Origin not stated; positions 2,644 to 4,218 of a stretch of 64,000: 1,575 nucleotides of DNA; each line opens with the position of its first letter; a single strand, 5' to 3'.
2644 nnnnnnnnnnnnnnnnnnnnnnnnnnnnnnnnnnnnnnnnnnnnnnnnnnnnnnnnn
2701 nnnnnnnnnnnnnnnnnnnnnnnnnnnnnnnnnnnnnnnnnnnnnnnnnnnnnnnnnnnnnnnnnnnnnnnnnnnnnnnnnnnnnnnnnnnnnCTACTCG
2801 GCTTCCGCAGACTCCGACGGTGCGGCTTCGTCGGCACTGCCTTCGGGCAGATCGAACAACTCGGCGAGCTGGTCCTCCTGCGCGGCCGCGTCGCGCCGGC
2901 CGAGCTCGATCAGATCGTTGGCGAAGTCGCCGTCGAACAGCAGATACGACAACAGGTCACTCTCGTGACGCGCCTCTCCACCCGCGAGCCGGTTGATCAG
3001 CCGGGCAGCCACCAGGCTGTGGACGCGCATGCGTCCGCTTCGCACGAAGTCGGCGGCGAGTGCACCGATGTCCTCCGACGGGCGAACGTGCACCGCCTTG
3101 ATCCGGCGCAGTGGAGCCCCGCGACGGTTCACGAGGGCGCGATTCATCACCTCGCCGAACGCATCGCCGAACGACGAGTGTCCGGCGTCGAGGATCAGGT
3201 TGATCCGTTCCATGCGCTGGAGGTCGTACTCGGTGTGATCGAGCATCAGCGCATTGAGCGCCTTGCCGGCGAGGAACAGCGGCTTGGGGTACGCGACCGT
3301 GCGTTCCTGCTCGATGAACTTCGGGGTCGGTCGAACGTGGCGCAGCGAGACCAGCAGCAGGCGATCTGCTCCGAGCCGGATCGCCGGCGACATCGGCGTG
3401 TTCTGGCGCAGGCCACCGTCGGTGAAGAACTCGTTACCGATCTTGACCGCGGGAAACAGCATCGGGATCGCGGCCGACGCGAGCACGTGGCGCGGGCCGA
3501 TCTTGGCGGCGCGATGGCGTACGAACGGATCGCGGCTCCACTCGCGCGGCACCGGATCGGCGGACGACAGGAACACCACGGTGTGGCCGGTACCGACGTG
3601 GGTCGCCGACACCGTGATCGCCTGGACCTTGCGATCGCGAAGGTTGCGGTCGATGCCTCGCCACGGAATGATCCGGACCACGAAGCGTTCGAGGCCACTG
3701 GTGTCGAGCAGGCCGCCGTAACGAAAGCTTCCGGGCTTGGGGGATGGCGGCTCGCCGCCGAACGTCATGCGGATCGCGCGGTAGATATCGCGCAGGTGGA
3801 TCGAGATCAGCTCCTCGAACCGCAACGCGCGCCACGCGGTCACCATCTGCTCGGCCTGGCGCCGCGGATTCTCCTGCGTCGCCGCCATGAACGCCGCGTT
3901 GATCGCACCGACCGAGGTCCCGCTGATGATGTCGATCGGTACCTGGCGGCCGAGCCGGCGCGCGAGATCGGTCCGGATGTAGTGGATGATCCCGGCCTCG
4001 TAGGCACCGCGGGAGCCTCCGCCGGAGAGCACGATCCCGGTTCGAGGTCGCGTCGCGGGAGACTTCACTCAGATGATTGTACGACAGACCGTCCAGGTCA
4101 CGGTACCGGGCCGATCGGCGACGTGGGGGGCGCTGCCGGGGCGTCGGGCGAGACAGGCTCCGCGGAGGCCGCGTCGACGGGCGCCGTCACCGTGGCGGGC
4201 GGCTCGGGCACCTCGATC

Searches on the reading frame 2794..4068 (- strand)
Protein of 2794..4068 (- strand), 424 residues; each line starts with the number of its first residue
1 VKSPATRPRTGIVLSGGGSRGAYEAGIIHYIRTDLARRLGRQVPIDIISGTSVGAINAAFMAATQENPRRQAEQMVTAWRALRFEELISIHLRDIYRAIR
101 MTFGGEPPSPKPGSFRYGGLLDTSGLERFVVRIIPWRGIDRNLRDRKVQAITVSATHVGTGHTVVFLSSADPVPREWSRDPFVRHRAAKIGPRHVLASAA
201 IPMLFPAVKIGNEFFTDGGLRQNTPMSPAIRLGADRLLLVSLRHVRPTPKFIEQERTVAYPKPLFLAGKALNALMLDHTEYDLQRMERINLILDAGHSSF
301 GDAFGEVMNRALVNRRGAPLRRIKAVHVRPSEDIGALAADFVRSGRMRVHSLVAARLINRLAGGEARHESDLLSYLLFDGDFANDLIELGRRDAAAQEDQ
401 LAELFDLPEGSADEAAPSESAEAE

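Call 55: search_protein_families(library=pfam, proteins=[window:2794-4068:-], max_evalue=0.001)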
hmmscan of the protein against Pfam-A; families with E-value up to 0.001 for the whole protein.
window:2794-4068:- (424 aa): 1 family
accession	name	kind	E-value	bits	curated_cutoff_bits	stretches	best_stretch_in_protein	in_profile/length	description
PF01734.28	Patatin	-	8.3e-29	101.6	27.7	1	12-230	1-191/191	Patatin-like phospholipase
